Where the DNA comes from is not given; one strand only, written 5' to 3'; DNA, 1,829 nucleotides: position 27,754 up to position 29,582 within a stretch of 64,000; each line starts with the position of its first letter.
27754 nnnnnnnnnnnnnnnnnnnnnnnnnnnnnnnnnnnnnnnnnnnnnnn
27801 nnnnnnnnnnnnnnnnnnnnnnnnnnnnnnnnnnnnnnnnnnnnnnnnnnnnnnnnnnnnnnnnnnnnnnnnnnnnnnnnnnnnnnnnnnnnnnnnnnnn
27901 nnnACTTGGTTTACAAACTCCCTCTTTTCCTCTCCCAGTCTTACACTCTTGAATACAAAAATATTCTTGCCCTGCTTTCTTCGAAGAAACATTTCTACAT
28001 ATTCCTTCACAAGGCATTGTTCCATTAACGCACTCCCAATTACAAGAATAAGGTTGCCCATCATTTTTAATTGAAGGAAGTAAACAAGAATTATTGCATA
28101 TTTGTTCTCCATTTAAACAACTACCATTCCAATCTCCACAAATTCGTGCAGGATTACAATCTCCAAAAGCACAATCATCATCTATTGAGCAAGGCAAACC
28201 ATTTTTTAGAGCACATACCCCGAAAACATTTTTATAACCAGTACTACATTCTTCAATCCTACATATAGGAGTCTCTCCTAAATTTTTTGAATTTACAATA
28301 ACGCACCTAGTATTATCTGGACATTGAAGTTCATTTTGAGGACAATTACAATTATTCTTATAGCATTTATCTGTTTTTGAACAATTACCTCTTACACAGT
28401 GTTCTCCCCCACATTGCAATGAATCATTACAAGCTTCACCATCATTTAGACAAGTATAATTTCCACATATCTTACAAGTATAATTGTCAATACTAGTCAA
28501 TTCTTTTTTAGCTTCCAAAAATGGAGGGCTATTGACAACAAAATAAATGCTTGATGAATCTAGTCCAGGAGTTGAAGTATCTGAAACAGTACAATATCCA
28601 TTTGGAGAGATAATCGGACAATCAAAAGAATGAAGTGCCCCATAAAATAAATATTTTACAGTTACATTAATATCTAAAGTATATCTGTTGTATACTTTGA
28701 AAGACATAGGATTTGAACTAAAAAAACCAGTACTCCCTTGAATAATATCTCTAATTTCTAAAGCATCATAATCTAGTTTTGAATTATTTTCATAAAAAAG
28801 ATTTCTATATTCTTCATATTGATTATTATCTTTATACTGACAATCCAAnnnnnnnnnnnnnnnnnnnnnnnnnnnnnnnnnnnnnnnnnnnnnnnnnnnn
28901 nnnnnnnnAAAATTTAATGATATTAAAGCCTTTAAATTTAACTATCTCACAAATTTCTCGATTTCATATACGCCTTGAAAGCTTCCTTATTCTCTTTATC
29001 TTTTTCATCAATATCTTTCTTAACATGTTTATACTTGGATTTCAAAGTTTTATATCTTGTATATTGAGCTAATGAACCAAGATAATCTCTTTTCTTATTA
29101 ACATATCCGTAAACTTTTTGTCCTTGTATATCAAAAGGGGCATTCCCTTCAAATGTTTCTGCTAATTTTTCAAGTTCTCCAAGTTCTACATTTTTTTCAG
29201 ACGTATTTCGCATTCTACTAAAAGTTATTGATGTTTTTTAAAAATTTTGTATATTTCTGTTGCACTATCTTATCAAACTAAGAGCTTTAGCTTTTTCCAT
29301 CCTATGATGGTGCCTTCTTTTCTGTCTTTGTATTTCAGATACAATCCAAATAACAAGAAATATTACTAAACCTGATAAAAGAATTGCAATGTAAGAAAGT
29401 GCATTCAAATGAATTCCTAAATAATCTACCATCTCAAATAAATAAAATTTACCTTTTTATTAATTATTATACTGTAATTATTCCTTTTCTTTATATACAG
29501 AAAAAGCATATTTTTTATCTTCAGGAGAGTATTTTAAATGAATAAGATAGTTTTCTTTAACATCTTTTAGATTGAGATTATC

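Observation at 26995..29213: Receptor-like membrane protein pairing a disulfide-rich glycosylated ectodomain with a cytoplasmic HNH nuclease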

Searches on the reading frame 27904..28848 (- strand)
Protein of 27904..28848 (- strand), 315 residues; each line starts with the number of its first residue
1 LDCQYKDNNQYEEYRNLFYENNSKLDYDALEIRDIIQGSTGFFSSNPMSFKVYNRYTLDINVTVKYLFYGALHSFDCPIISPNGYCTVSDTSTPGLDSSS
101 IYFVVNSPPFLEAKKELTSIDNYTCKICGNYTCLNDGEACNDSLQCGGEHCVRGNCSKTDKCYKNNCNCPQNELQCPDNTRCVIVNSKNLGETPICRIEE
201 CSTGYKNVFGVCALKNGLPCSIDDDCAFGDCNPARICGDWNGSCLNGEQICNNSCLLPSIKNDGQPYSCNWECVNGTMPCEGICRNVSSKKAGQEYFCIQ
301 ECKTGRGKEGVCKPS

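Call 36: find_homologous_proteins(query=A4, max_evalue=0.001)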
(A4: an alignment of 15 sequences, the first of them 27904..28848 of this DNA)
Query A4 (15 sequences) (315 aa, profile of the alignment): 13 proteins with E <= 0.001 among 873 candidates.
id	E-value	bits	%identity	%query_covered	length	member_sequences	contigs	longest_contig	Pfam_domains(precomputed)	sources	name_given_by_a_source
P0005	1.8e-92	328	58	100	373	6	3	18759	-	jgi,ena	-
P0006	1.2e-79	286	56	90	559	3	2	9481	-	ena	-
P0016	6.4e-59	218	41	31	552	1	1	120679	PF13392.13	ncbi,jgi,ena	-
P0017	3.4e-54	202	36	29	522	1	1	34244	-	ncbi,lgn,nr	ncbi:MAG: hypothetical protein Q8N99_02695 [Nanoarchaeota archaeon]|nr:hypothetical protein [Nanoarc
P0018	8.4e-51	191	53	32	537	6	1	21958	-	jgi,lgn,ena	-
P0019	2.0e-50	190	54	31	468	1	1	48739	PF13392.13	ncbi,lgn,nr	ncbi:HNH endonuclease [Candidatus Pacearchaeota archaeon]|nr:HNH endonuclease [Candidatus Pacearchae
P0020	3.0e-47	179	26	65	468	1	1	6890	PF13392.13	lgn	-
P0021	2.5e-46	176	26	71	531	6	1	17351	-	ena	-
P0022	1.6e-43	167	26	66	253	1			-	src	-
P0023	1.6e-38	151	46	23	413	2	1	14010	-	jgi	jgi:hypothetical protein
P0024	8.7e-24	103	32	69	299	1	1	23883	-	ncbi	-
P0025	1.2e-14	73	24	47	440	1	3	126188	PF13392.13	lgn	-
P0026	1.5e-14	72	30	21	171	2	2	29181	-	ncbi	-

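Call 43: search_protein_families(library=padloc, proteins=[P0019, P0016], max_evalue=0.1)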
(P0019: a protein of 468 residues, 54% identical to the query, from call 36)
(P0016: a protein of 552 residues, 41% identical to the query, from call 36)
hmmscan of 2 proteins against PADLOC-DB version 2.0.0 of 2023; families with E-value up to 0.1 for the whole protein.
P0019 (468 aa): 7 families
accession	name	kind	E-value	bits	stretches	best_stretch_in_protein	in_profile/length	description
PDLC03704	HEase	-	4.8e-05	21.6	1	397-462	23-84/131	homing endonuclease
PDLC03859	LmuB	-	4.8e-05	20.8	1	317-400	344-489/611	-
PDLC03672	HEase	-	0.0033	15.2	1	422-462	64-104/199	homing endonuclease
PDLC03841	LeoBC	-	0.009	13.2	1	297-386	503-582/601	-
PDLC00612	ZorB1|ZorB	-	0.016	12.8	1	276-365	28-109/293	MotB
PDLC03687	HEase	-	0.041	11.8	1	399-461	37-99/178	homing endonuclease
PDLC00517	JetC1|JetC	-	0.047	9.9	1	307-393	760-842/1119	DUF3584 domain; MukB-like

P0016 (552 aa): 15 families
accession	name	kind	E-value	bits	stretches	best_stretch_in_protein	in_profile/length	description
PDLC00551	JetC2|JetC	-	2.9e-05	20.1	1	296-421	279-404/1365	DUF3584 domain; MukB-like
PDLC03862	LmuB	-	3.1e-05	20.5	1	227-435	336-496/643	-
PDLC00519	JetC1|JetC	-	0.00011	18.5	1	295-445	266-422/1097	DUF3584 domain; MukB-like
PDLC00581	JetC3|JetC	-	0.00014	17.9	1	300-503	787-957/1473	DUF3584 domain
PDLC00512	JetC1|JetC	-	0.00029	17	1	300-442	687-835/1123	DUF3584 domain; MukB-like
PDLC00550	JetC2|JetC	-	0.0006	15.6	1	293-418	264-389/1355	DUF3584 domain; MukB-like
PDLC03859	LmuB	-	0.0008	16.7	1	300-453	344-496/611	-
PDLC00518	JetC1|JetC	-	0.002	14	1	303-421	302-420/1112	DUF3584 domain; MukB-like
PDLC02741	PbeC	-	0.0051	13.4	1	295-415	353-473/644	PbeC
PDLC00503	JetC1|JetC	-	0.011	11.7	1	297-414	649-766/1146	DUF3584 domain; MukB-like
PDLC00214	KwaA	-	0.019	12.9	1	266-313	39-84/181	Unknown function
PDLC03863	LmuB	-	0.03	11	1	308-445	343-481/610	-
PDLC00553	JetC2|JetC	-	0.03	10.2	1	302-415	284-397/1361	DUF3584 domain; MukB-like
PDLC00509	JetC1|JetC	-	0.044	9.8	1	305-419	312-426/1158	DUF3584 domain; MukB-like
PDLC00507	JetC1|JetC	-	0.066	9.5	1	301-396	302-398/1215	DUF3584 domain; MukB-like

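Call 48: predict_structure(alignment_id=A6)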
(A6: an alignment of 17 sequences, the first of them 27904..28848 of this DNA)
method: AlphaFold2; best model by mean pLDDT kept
length: 315 residues; sequences in the alignment: 17
mean_pLDDT: 82.9   pTM: 0.44
mean pLDDT of the five models: 82.9, 74.4, 73.9, 66.3, 61.3
residues with pLDDT >= 90: 92; 70-90: 179; 50-70: 43; < 50: 1
segments of 3 or more residues with pLDDT < 50: none
pLDDT, mean of each block of 10 residues (from residue 1): 70 93 93 91 85 97 94 95 95 89 96 93 80 73 77 80 78 80 87 87 89 89 82 82 75 70 62 66 70 79 75 75
secondary structure, 60 per line:
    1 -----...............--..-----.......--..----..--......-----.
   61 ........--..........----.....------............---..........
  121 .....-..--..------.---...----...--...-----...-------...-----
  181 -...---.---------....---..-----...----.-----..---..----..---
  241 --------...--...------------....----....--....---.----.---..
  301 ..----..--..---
elements in order: E6-20 E30-36 E49-54 E60-68 E71-80 E85-89 E96-107 E111-125 E150-152 E155-157 E173-175 E182-184 E212-214 E249-251 E254-256 H269-272 E277-280 E283-286

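Call 54: search_protein_representatives(alignment_id=A6)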
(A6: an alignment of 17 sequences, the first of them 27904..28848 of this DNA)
Query: 17 sequences, 242 profile positions. Proteins with E-value up to 0.001 (for the whole library): 306; up to 1e-10: 258; up to 1e-30: 111. The best 150 are listed.
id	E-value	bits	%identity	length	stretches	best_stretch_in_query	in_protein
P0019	1.1e-85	303.6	-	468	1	1-242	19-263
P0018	1.0e-83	297.1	-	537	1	1-242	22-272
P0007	1.4e-81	290.1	-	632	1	1-241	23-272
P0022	1.2e-78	280.5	-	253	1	1-221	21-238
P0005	1.3e-78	280.4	-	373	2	1-216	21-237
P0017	1.9e-77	276.6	-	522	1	1-227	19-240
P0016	3.1e-76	272.6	-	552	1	2-242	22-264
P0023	1.1e-74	267.5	-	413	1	1-218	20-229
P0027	1.6e-71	257.1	-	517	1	1-221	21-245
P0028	8.8e-71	254.7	-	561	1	2-241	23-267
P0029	2.9e-69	249.8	-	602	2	1-217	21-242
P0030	4.1e-68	246.0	-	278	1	1-227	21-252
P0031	2.2e-66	240.3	-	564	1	1-241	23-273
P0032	7.2e-66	238.6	-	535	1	2-224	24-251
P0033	1.7e-65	237.4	-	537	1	1-241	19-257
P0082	6.6e-40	153.6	-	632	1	2-219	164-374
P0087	1.1e-38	149.6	-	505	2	19-217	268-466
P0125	5.5e-31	124.4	-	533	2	2-190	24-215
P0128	2.2e-29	119.2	-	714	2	3-219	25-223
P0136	1.1e-27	113.6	-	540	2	2-228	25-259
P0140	1.7e-27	113.0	-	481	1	2-240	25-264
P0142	4.1e-27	111.8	-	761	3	1-216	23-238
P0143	4.6e-27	111.6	-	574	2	1-191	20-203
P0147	1.3e-25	106.8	-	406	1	1-161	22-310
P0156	1.8e-24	103.1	-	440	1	1-240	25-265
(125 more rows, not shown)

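Call 57: search_protein_families(library=pfam, proteins=[P0136, P0125, P0140, P0156, P0147, P0143, P0087, P0082, P0142, P0128], max_evalue=0.01)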
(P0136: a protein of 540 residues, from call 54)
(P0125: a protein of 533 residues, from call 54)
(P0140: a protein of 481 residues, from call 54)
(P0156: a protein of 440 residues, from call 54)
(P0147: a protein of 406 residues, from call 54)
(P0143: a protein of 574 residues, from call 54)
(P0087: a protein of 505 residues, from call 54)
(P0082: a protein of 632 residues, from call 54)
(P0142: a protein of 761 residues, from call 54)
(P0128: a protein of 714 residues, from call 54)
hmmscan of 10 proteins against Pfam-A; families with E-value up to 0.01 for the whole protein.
P0136 (540 aa): 1 family
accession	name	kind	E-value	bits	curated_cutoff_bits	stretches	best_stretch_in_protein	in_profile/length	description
PF21368.3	AI2M-like_HNH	-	0.0018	18.6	23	0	492-533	1-49/49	AI2M/AI1M-like, HNH endonuclease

P0125 (533 aa): 1 family
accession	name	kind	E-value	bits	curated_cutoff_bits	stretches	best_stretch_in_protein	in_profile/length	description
PF10324.15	7TM_GPCR_Srw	-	0.0072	16.1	22.2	0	345-424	150-233/319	Serpentine type 7TM GPCR chemoreceptor Srw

P0140 (481 aa): 1 family
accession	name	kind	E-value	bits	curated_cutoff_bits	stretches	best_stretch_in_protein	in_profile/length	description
PF15102.11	TMEM154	-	0.00071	19.9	30.3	1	263-316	42-95/153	TMEM154 protein family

P0156 (440 aa): 3 families
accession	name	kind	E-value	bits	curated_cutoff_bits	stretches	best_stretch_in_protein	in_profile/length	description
PF00226.36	DnaJ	-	0.00018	22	27.8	1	379-436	4-56/63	DnaJ domain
PF14851.11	FAM176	-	0.003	17.8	31.5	1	302-393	30-118/152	FAM176 family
PF03896.21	TRAP_alpha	-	0.005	16.5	24.7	0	292-339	117-167/180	Translocon-associated protein (TRAP), alpha subunit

P0147 (406 aa): 0 families

P0143 (574 aa): 0 families

P0087 (505 aa): 0 families

P0082 (632 aa): 2 families
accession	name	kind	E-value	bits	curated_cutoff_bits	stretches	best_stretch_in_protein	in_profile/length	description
PF03938.19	OmpH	-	7e-06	26.7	32.4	1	424-539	16-129/141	Outer membrane protein (OmpH-like)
PF13392.12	HNH_3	-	8.6e-05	22.5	24.8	1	569-596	17-44/46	HNH endonuclease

P0142 (761 aa): 1 family
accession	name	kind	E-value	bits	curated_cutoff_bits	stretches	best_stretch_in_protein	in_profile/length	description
PF13392.12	HNH_3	-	0.0029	17.7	24.8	1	693-712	19-38/46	HNH endonuclease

P0128 (714 aa): 1 family
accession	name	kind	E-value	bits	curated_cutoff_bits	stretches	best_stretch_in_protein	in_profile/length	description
PF13392.12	HNH_3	-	0.0047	17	24.8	0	624-647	8-30/46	HNH endonuclease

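Call 63: find_related_loci(query=A4, collection=metagenome_contigs, flank=7000)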
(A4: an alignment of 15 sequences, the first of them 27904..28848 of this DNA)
Query A4 (315 aa) in metagenome_contigs; peptide patterns used: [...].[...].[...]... (x = any residue, [..] = any of these).
50 stretches matched a pattern; 17 encode a relative of the query (tblastn E <= 1e-3); 17 distinct loci.
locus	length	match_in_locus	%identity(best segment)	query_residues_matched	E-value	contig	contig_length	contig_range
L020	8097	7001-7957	58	1-315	4e-105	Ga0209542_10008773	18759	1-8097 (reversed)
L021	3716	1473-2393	44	3-306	3e-70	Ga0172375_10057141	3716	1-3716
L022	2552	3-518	60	147-315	3e-61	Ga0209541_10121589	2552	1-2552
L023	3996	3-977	30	21-315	9e-27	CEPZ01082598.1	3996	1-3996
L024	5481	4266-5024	53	3-315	7e-27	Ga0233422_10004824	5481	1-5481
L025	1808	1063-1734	28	1-284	4e-17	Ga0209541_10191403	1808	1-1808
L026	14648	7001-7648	27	1-273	4e-16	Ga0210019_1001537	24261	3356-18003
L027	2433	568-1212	27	1-275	5e-16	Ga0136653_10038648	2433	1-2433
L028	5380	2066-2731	28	3-285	4e-15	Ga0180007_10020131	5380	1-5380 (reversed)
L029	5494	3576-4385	30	3-273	1e-14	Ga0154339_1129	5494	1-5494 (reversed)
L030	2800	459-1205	39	3-315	1e-12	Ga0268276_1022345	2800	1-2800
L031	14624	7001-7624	29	1-285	6e-12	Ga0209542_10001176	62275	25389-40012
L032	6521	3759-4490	41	3-313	3e-11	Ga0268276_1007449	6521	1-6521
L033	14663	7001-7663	38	1-315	3e-10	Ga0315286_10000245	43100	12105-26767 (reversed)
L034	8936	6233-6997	24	1-315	3e-7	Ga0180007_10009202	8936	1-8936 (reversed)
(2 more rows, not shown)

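Call 68: search_protein_families(library=pfam, proteins=[L021:301-1404:+, L026:8502-10433:-, L026:4717-6207:+, L030:2072-2734:+, L031:8421-9929:+, L031:6072-6725:-, L033:8568-8942:-, L033:9188-10429:-, L028:3976-4713:-], max_evalue=0.01)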
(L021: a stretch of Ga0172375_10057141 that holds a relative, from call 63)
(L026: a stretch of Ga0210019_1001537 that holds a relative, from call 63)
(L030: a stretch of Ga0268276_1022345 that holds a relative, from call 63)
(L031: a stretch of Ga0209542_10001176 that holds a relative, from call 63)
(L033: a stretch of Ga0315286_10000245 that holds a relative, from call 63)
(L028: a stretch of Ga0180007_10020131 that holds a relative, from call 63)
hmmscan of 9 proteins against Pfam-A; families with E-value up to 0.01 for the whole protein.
L021:301-1404:+ (367 aa): 2 families
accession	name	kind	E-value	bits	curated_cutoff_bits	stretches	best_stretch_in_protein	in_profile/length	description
PF13749.12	HATPase_c_4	-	3.3e-12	46.7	26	1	202-283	4-88/89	Putative ATP-dependent DNA helicase recG C-terminal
PF13412.12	HTH_24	-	5.4e-05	23.1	21.9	1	309-354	3-48/48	Winged helix-turn-helix DNA-binding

L026:8502-10433:- (643 aa): 7 families
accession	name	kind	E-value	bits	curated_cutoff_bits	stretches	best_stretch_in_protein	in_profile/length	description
PF13307.12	Helicase_C_2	-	1.6e-13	51.5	25.3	1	492-638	3-156/170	Helicase C-terminal domain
PF04851.21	ResIII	-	3.8e-08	33.9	22.5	1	20-180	6-157/164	Type III restriction enzyme, res subunit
PF09848.15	SLFN-g3_helicase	-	1.3e-05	25.1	24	1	38-112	2-64/354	Schlafen group 3, DNA/RNA helicase domain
PF00271.37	Helicase_C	-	0.00024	21.7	23.5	1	496-580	13-93/110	Helicase conserved C-terminal domain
PF06068.19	TIP49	-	0.0006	19.5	23.8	1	24-64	37-77/347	TIP49 P-loop domain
PF13191.12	AAA_16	-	0.00077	20.4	32.6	1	26-75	12-63/167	AAA ATPase domain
PF13238.12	AAA_18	-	0.0088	16.9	29.4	0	40-146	1-78/128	AAA domain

L026:4717-6207:+ (496 aa): 5 families
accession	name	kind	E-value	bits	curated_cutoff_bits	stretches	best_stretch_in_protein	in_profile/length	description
PF02885.22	Glycos_trans_3N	-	4.1e-13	49.3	26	1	96-157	2-63/63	Glycosyl transferase family, helical bundle domain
PF07831.19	PYNP_C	-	1.1e-08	35.1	27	1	431-491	4-71/75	Pyrimidine nucleoside phosphorylase C-terminal domain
PF00591.27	Glycos_transf_3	-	7.4e-08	32.8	27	1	167-244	4-84/253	Glycosyl transferase family, a/b domain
PF21220.3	RecQ-1-like_HTH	-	0.0023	18.5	27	1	115-162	7-47/51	RecQ-1-like, helix-turn-helix domain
PF02359.24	CDC48_N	-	0.0027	18.3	35.1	0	5-87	1-81/85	Cell division protein 48 (CDC48), N-terminal domain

L030:2072-2734:+ (220 aa): 1 family
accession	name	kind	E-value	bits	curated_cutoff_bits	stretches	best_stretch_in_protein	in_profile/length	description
PF12705.13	PDDEXK_1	-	9.7e-10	39.2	22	1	101-215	122-238/247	PD-(D/E)XK nuclease superfamily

L031:8421-9929:+ (502 aa): 2 families
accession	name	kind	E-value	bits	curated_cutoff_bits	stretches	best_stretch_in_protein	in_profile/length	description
PF03129.25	HGTP_anticodon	-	9.7e-20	71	21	1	399-483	2-91/94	Anticodon binding domain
PF00587.30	tRNA-synt_2b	-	3.2e-07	31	29.3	1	157-239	12-91/179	tRNA synthetase class II core domain (G, H, P, S and T)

L031:6072-6725:- (217 aa): 6 families
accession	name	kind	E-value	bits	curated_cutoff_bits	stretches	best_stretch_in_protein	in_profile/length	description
PF18765.7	Polbeta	-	1.9e-08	34.8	26.9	1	127-204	13-89/93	Polymerase beta, Nucleotidyltransferase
PF01909.29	NTP_transf_2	-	9.1e-08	32.8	21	1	130-158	17-45/93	Nucleotidyltransferase domain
PF08279.18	HTH_11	-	5e-06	26.7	25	1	34-78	4-46/55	HTH domain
PF01978.25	TrmB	-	0.00015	21.9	25.6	1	31-80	9-56/68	Sugar-specific transcriptional regulator TrmB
PF02082.26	Rrf2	-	0.0023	18.5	30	1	37-78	14-55/132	Iron-dependent Transcriptional regulator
PF13412.12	HTH_24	-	0.0023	17.9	21.9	1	31-77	4-48/48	Winged helix-turn-helix DNA-binding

L033:8568-8942:- (124 aa): 1 family
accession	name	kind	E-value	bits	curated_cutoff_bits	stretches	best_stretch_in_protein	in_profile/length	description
PF01850.27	PIN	-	2.1e-14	54.6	23.6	1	2-119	1-118/120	PIN domain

L033:9188-10429:- (413 aa): 3 families
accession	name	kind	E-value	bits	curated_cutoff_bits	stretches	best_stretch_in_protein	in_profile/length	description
PF10143.14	PhosphMutase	-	5.6e-39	134.2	21.5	1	39-213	3-170/170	2,3-bisphosphoglycerate-independent phosphoglycerate mutase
PF01676.23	Metalloenzyme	-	2.4e-28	99.8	24.3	1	1-403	1-242/252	Metalloenzyme superfamily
PF01663.27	Phosphodiest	-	0.0079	16.3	23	0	285-359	135-220/342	Type I phosphodiesterase / nucleotide pyrophosphatase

L028:3976-4713:- (245 aa): 1 family
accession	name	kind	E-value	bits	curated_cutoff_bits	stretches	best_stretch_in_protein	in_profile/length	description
PF00557.29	Peptidase_M24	-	8.1e-34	117.7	23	1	19-227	8-208/208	Metallopeptidase family M24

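Call 81: search_protein_families(library=ncbifam, proteins=[P0136, P0019], max_evalue=0.01)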
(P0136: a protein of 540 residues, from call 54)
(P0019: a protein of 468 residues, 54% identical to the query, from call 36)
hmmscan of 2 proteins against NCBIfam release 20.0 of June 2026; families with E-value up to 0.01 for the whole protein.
P0136 (540 aa): 3 families
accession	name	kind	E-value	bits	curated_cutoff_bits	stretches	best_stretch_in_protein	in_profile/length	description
TIGR02168.1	SMC_prok_B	equivalog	2.4e-05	22.3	567.35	1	316-467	307-457/1181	chromosome segregation protein SMC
NF045487.1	ASRP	equivalog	0.00021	20.1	300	1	324-498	131-309/593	archaea-specific SMC-related protein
NF001962.0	PRK00736.1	equivalog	0.0014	18.3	72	1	428-465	3-39/69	hypothetical protein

P0019 (468 aa): 1 family
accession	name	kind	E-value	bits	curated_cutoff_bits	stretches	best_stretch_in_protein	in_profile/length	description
NF009344.0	PRK12705.1-1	equivalog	0.00021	20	831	1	280-382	7-131/572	hypothetical protein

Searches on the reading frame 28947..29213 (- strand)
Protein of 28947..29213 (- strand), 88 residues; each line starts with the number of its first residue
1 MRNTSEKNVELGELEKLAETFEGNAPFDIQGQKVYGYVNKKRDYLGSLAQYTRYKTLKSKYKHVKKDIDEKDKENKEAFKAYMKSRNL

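Call 3: search_protein_families(library=pfam, proteins=[window:28947-29213:-], max_evalue=1)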
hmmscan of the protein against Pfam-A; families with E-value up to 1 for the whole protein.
window:28947-29213:- (88 aa): 1 family
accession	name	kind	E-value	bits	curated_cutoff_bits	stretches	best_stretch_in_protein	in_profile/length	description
PF01099.22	Uteroglobin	-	0.027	15.3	24.8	1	39-84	37-82/90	Uteroglobin family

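Call 43: search_protein_families(library=padloc, proteins=[window:28947-29213:-], max_evalue=0.1)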
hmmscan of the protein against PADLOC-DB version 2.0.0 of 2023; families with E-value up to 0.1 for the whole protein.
window:28947-29213:- (88 aa): 0 families

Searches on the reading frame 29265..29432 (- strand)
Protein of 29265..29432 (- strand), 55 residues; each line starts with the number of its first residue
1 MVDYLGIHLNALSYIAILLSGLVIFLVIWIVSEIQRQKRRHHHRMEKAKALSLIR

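Call 3: search_protein_families(library=pfam, proteins=[window:29265-29432:-], max_evalue=1)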
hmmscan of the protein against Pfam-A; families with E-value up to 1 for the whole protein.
window:29265-29432:- (55 aa): 4 families
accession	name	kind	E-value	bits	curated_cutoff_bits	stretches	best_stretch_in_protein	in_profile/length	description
PF20485.3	DUF6724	-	0.0038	17.5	27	1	16-47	19-49/64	Family of unknown function (DUF6724)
PF09323.15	DUF1980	-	0.0046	17.8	25.9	1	3-49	24-74/110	DUF1980 N-terminal domain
PF08636.15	Pkr1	-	0.014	16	27.7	1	6-38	44-72/73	ER protein Pkr1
PF06432.16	GPI2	-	0.037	14.1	24.4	1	4-54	59-109/270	Phosphatidylinositol N-acetylglucosaminyltransferase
